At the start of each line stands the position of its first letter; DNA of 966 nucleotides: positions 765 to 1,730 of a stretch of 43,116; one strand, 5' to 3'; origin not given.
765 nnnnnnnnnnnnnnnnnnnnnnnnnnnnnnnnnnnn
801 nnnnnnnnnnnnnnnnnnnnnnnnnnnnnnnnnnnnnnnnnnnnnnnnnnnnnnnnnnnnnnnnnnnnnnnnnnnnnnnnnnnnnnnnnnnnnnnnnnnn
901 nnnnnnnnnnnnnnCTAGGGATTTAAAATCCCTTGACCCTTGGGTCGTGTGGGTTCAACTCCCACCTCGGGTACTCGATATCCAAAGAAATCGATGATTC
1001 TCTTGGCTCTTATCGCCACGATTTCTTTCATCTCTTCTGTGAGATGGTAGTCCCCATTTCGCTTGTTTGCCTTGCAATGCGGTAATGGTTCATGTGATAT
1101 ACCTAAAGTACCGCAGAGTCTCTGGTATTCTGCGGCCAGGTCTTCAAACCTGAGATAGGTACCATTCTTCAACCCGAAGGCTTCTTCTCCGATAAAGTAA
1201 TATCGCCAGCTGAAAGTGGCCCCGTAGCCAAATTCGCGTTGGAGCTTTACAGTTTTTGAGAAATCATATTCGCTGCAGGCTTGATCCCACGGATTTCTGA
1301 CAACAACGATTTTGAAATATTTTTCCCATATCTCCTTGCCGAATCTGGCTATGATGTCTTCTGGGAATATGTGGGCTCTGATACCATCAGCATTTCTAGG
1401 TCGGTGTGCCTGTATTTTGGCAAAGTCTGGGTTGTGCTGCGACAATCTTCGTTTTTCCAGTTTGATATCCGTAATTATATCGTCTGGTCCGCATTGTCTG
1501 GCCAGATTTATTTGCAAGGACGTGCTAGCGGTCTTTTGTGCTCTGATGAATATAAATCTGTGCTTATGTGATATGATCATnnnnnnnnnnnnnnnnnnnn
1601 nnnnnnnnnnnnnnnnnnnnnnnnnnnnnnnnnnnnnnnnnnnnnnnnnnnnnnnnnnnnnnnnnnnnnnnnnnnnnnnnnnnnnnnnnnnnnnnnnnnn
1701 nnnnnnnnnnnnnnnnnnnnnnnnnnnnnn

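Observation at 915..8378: Two sulfotransferases plus a dispersed set of glycan or small-molecule-modifying enzymes in a phage-like region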

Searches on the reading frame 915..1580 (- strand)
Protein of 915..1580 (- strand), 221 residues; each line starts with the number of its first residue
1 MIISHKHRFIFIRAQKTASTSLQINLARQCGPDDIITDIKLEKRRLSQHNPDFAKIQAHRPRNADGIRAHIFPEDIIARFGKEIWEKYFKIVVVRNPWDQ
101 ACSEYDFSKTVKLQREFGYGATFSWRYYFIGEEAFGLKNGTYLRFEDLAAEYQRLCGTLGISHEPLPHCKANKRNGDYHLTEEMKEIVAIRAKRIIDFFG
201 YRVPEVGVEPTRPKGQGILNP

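Call 4: search_protein_families(library=pfam, proteins=[window:915-1580:-], max_evalue=0.01)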
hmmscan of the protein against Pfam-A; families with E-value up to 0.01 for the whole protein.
window:915-1580:- (221 aa): 2 families
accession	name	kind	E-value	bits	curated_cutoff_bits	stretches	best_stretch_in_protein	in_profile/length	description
PF03567.20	Sulfotransfer_2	-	1e-05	26.3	22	1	2-148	4-137/252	Sulfotransferase family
PF00685.33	Sulfotransfer_1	-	0.00019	21.3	22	1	80-204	82-184/255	Sulfotransferase domain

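Call 12: find_homologous_proteins(query=window:918-1580:-)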
Query window:918-1580:- (221 aa): 123 proteins with E <= 0.001 among 215 candidates; the best 120 are listed.
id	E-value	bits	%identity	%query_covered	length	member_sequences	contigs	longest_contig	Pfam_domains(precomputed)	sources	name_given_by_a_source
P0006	9.1e-150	514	100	100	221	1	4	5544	PF03567.21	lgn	-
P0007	9.5e-70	253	54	95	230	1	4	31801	-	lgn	-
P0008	1.8e-29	121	33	91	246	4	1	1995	PF03567.21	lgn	-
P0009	2.3e-27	114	33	94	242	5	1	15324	PF03567.21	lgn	-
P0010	1.6e-26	111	34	91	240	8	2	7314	PF03567.21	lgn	-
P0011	1.1e-25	108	31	91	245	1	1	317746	PF03567.21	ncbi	-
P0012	8.6e-24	102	34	91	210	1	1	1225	-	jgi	jgi:hypothetical protein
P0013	8.0e-23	99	42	49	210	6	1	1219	PF03567.21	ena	-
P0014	2.2e-22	98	36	91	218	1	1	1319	PF03567.21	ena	-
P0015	2.3e-22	98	32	91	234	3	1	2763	PF03567.21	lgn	-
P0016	4.0e-22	97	31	91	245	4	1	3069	PF03567.21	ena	-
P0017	1.3e-21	95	32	79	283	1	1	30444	PF03567.21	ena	-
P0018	1.4e-19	88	33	91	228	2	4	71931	PF03567.21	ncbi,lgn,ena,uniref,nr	ncbi:MAG: sulfotransferase family 2 domain-containing protein [Bauldia sp.]|uniref:sulfotransferase 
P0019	4.7e-19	87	32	83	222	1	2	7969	PF03567.21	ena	-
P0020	1.5e-18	85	34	80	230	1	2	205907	PF03567.21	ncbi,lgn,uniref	ncbi:MAG: sulfotransferase family 2 domain-containing protein [Luteolibacter sp.]|uniref:sulfotransf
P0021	1.8e-18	85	32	91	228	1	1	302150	PF03567.21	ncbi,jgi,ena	jgi:hypothetical protein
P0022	1.9e-18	85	32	91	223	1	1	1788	PF03567.21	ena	-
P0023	2.3e-18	84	31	95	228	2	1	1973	PF03567.21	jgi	jgi:hypothetical protein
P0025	5.3e-18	83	47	48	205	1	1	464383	PF03567.21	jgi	jgi:Sulfotransferase family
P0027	1.5e-17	82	32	91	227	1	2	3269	PF03567.21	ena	-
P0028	1.7e-17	82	32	91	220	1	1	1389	PF03567.21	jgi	jgi:hypothetical protein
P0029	2.6e-17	81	34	79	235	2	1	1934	PF03567.21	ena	-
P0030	4.7e-17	80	31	88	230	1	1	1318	PF03567.21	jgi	jgi:hypothetical protein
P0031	5.8e-17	80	34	91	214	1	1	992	PF03567.21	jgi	-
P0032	6.0e-17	80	33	91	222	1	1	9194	PF03567.21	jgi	-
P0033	6.9e-17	80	32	91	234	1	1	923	PF03567.21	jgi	jgi:hypothetical protein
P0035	1.4e-16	79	30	91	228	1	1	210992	PF03567.21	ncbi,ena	-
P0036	1.7e-16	78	31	91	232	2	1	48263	PF03567.21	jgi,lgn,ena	-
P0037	2.0e-16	78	31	91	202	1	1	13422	PF03567.21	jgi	-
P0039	9.7e-16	76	34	95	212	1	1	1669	PF03567.21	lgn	-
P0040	1.0e-15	76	31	91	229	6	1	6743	PF03567.21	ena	-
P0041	1.1e-15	76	32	91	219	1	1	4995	PF03567.21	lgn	-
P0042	1.6e-15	75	31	94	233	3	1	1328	PF03567.21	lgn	-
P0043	2.7e-15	74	32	94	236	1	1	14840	PF03567.21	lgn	-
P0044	3.2e-15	74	32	91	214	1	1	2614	PF03567.21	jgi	-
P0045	3.6e-15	74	31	82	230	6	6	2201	PF03567.21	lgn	-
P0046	4.1e-15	74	31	98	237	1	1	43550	PF03567.21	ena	-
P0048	9.5e-15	73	41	48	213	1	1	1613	PF03567.21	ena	-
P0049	1.3e-14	72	28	91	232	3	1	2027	PF03567.21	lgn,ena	-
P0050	1.6e-14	72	34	82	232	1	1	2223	PF03567.21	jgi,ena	-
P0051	1.6e-14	72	32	79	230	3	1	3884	PF03567.21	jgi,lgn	jgi:hypothetical protein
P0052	1.8e-14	72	30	91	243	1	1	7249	PF03567.21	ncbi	-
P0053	1.9e-14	72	31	91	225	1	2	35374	PF03567.21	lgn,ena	-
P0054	2.0e-14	72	30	91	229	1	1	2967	PF03567.21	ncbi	-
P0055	2.4e-14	71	32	91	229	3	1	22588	PF03567.21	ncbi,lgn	-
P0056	3.0e-14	71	40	48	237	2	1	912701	PF03567.21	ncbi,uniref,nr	ncbi:sulfotransferase family 2 domain-containing protein [Alcanivorax limicola]|uniref:sulfotransfer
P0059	5.1e-14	70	30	85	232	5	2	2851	PF03567.21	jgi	jgi:Sulfotransferase family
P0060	5.9e-14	70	29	95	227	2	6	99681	PF03567.21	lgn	-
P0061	6.5e-14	70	31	90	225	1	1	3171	PF03567.21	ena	-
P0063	1.3e-13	69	29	91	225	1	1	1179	PF03567.21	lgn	-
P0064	1.5e-13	69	32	91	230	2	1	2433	PF03567.21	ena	-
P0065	1.9e-13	68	29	91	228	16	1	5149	PF03567.21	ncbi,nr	ncbi:MAG TPA: sulfotransferase family 2 domain-containing protein [Methyloceanibacter sp.]|nr:sulfot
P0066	2.5e-13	68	35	52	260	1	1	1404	PF03567.21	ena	-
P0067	2.7e-13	68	31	93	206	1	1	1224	PF03567.21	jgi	-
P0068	2.9e-13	68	28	91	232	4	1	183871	PF03567.21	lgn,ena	-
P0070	3.4e-13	68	30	91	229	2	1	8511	PF03567.21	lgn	-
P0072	4.1e-13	67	32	91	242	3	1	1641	PF03567.21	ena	-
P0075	6.5e-13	67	29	91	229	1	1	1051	PF03567.21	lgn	-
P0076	9.4e-13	66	30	91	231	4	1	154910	PF03567.21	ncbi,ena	-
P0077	1.5e-12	66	31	91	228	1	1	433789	PF03567.21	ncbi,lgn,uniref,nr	ncbi:hypothetical protein CRI94_08760 [Longibacter salinarum]|uniref:Chondroitin 4-O-sulfotransferas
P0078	1.6e-12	65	31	91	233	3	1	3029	PF03567.21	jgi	jgi:hypothetical protein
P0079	2.1e-12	65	33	91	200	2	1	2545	PF03567.21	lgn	-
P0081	3.6e-12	64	29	91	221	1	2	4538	PF03567.21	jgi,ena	-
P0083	5.0e-12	64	32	66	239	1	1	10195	PF03567.21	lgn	-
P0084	5.1e-12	64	35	50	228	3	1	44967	PF03567.21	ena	-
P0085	6.6e-12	63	29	91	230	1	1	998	PF03567.21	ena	-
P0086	7.9e-12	63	27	89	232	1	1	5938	PF03567.21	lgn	-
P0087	2.1e-11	62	31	91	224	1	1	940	PF03567.21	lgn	-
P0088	2.2e-11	62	29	84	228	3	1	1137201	PF03567.21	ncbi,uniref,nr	ncbi:sulfotransferase family 2 domain-containing protein [Fulvivirga sp. 29W222]|uniref:Sulfotransfe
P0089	4.0e-11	61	30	91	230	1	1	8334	PF03567.21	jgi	jgi:hypothetical protein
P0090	4.6e-11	61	36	48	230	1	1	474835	PF03567.21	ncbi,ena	-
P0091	6.3e-11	60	36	48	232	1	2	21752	PF03567.21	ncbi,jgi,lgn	-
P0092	8.3e-11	60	37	48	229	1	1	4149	PF03567.21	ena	-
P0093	2.0e-10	59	37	48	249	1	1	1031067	PF03567.21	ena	-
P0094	3.1e-10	58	29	80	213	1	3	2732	PF03567.21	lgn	-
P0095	3.7e-10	58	36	48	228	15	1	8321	PF03567.21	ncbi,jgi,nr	ncbi:MAG: sulfotransferase family 2 domain-containing protein [Bacteroidetes bacterium]|jgi:hypothet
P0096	4.5e-10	57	29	91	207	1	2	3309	PF03567.21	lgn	-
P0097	5.1e-10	57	31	92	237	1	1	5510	PF03567.21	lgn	-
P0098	1.3e-9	56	30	91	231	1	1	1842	PF03567.21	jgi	jgi:hypothetical protein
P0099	1.4e-9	56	43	48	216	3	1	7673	PF03567.21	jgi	jgi:hypothetical protein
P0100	2.3e-9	55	29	91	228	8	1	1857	PF03567.21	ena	-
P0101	2.5e-9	55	36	51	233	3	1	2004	PF03567.21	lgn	-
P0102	2.5e-9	55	26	92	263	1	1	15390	PF03567.21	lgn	-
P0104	1.0e-8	53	28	91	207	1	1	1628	PF03567.21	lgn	-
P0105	1.3e-8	53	33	49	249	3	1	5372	PF03567.21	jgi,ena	-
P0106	1.7e-8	52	28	91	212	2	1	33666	PF03567.21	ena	-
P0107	2.1e-8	52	28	91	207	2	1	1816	PF03567.21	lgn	-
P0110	1.6e-7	49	25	94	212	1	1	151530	PF03567.21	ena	-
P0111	3.5e-7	48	27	91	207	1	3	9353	PF03567.21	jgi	jgi:hypothetical protein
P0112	5.3e-7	47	34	48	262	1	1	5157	PF03567.21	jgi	jgi:hypothetical protein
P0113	6.0e-7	47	27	93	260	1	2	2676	PF03567.21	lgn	-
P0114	6.4e-7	47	32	48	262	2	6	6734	PF03567.21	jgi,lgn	jgi:hypothetical protein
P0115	9.9e-7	46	26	91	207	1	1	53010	PF03567.21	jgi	jgi:hypothetical protein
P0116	1.0e-6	46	26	91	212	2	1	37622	PF03567.21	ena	-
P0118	1.4e-6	46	26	91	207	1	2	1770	PF03567.21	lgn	-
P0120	1.9e-6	45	27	91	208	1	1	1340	PF03567.21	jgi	jgi:hypothetical protein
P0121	2.9e-6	45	26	91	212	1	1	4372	PF03567.21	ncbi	-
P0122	1.0e-5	43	27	91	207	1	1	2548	PF03567.21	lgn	-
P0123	2.2e-5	42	29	91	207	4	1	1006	PF03567.21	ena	-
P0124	2.4e-5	42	27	91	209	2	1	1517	PF03567.21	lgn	-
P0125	2.8e-4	38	33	47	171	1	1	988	PF03567.21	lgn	-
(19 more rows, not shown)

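Call 13: search_protein_families(library=phrogs, proteins=[window:915-1580:-], max_evalue=0.01)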
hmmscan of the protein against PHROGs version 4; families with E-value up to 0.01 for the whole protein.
window:915-1580:- (221 aa): 1 family
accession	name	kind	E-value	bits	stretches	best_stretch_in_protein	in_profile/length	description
phrog_3347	-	moron, auxiliary metabolic gene and host takeover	5e-09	37.4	1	105-203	122-217/219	Galactose-3-O-sulfotransferase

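Call 14: find_encoding_contigs(protein=P0007, flank=10000, max_places=4)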
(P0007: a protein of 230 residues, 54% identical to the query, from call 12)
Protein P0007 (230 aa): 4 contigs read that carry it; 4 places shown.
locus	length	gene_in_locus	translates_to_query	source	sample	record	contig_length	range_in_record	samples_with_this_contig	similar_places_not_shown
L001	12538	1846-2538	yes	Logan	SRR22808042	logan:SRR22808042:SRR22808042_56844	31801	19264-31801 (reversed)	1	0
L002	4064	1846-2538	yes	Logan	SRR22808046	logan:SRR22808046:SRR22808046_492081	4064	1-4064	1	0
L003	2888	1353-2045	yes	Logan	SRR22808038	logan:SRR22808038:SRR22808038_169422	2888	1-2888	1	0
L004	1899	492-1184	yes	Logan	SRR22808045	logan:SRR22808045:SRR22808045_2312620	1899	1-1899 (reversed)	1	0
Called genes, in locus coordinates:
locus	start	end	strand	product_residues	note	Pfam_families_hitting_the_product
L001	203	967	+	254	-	-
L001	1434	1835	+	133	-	-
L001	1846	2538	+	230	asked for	-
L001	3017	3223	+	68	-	PF02599:CsrA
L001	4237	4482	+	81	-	-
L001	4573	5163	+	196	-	PF01844:HNH, PF14279:HNH_5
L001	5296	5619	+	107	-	-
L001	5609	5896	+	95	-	-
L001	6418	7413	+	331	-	PF00413:Peptidase_M10 (faint), PF01400:Astacin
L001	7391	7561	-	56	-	-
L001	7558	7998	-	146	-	PF07883:Cupin_2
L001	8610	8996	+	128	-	-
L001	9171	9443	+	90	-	-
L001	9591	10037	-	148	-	PF04542:Sigma70_r2 (weak)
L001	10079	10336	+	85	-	-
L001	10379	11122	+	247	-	-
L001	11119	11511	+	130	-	-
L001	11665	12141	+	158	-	-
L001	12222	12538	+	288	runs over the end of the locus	PF13672:PP2C_2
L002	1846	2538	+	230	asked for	-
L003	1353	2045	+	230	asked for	-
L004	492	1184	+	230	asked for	-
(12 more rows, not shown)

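Call 20: search_dna_similar(query=window:918-1580:-, collection=phages, mode=protein, max_rows=20, max_evalue=0.001)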
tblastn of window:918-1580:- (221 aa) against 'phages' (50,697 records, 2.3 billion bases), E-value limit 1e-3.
No match.

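Call 25: search_solved_structures(query=A2, max_evalue=1, show_alignments=2)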
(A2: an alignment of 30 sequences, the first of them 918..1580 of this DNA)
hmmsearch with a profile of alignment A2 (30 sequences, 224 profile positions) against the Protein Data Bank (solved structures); distinct sequences matched with E-value up to 1: 27.
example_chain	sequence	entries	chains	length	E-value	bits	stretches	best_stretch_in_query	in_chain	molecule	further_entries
1cjm_A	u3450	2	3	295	0.0024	21.1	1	101-198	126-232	PROTEIN (ARYL SULFOTRANSFERASE) | Monoamine-sulfating phenol sulfotransferase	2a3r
1zd1_A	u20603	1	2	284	0.0062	19.8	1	101-174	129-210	Sulfotransferase 4A1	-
2h8k_A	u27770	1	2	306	0.01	19.1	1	88-145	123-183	SULT1C3 splice variant d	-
2reo_A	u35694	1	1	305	0.01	19.1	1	88-145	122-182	Putative sulfotransferase 1C3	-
5x2b_D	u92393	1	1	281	0.011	19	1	73-190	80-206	Sulfotransferase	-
5x2b_F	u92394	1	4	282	0.011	19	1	73-190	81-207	Sulfotransferase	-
5x2b_C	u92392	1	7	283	0.011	19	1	73-190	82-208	Sulfotransferase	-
2ad1_A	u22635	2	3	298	0.021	18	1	101-167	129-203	Sulfotransferase 1C2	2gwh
1aqu_A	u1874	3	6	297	0.062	16.5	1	88-169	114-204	ESTROGEN SULFOTRANSFERASE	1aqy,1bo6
3rnl_A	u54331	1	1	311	0.081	16.1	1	101-143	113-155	Sulfotransferase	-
7d1x_A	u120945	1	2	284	0.14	15.4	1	101-174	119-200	Sulfotransferase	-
2zpt_X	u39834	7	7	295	0.15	15.3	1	90-213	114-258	Tyrosine-ester sulfotransferase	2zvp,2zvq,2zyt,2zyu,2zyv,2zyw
7eov_A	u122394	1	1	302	0.16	15.2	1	101-174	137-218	cytosolic sulfotransferase SULT2A8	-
1q1z_A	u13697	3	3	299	0.16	15.1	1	101-173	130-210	sulfotransferase family, cytosolic, 2B, member 1 isoform b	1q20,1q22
9dzw_A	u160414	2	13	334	0.18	15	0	23-73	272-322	CalC6_3 with DHR extension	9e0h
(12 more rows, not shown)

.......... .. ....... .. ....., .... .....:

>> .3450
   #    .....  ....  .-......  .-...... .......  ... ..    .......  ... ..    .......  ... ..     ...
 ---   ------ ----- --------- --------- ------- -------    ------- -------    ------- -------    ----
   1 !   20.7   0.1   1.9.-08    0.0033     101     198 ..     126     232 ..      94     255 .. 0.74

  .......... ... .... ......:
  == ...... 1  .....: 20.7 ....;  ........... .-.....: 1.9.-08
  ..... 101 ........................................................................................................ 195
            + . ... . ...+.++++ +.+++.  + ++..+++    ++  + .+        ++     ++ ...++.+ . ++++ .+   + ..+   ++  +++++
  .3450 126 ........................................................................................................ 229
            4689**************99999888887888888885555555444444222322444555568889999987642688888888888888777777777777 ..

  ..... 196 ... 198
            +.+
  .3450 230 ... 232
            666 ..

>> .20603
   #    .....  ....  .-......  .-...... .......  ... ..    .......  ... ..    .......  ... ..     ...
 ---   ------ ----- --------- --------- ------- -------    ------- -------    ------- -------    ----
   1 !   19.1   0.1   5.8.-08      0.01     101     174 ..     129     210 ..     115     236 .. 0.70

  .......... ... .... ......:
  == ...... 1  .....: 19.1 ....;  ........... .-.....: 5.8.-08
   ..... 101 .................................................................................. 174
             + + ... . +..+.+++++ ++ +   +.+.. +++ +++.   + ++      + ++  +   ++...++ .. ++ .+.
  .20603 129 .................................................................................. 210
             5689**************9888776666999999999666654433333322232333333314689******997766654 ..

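Call 32: find_related_loci(query=A2, collection=viral_contigs, flank=10000)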
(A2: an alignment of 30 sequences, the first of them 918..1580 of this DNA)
Query A2 (221 aa) in viral_contigs; peptide patterns used: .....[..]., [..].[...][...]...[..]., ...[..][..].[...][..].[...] (x = any residue, [..] = any of these).
599 stretches matched a pattern (row limit reached: there are more); 284 encode a relative of the query (tblastn E <= 1e-3); the best 80 are kept; 80 distinct loci.
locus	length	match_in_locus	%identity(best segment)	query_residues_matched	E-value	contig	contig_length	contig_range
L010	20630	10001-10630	31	1-201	3e-28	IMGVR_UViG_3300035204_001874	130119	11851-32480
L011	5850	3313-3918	33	1-205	4e-27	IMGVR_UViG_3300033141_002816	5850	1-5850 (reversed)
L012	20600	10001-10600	32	1-201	3e-24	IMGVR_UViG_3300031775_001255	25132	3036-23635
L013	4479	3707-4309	32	1-201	8e-23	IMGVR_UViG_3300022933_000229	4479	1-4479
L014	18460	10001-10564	30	1-183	3e-21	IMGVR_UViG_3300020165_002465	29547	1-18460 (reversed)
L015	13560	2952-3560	33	1-205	1e-19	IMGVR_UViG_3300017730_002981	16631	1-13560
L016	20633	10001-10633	29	1-202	3e-19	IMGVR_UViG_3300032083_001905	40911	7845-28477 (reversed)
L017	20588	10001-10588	31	2-205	6e-19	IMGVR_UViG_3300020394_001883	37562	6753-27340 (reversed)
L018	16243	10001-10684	30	1-205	2e-18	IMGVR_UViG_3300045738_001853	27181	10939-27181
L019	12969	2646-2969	42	2-109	1e-18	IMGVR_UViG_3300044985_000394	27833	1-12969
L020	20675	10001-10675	28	1-196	2e-17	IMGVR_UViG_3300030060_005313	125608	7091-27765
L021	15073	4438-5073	30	1-201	2e-17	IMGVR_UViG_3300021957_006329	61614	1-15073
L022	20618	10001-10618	27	2-205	3e-17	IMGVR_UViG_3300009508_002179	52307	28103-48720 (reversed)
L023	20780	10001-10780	30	2-215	7e-17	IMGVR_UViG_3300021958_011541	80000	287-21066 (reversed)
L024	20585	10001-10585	28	1-203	2e-16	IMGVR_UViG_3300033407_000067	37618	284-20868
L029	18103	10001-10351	34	1-139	4e-15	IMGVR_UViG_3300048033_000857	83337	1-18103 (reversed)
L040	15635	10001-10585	27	2-201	6e-14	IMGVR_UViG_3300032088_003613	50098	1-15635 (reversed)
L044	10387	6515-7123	27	1-202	7e-14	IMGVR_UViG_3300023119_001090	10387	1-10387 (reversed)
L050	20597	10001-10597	28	1-201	1e-13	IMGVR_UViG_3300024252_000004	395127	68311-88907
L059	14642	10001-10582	27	1-201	6e-13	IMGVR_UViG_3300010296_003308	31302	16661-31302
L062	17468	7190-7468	37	1-109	1e-12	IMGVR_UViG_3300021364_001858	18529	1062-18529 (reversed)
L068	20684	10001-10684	23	2-219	3e-12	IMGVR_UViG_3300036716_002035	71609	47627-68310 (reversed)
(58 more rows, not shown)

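Call 38: search_protein_families(library=ncbifam, proteins=[window:915-1580:-], max_evalue=0.1)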
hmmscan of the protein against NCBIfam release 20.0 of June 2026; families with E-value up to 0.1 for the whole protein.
window:915-1580:- (221 aa): 0 families
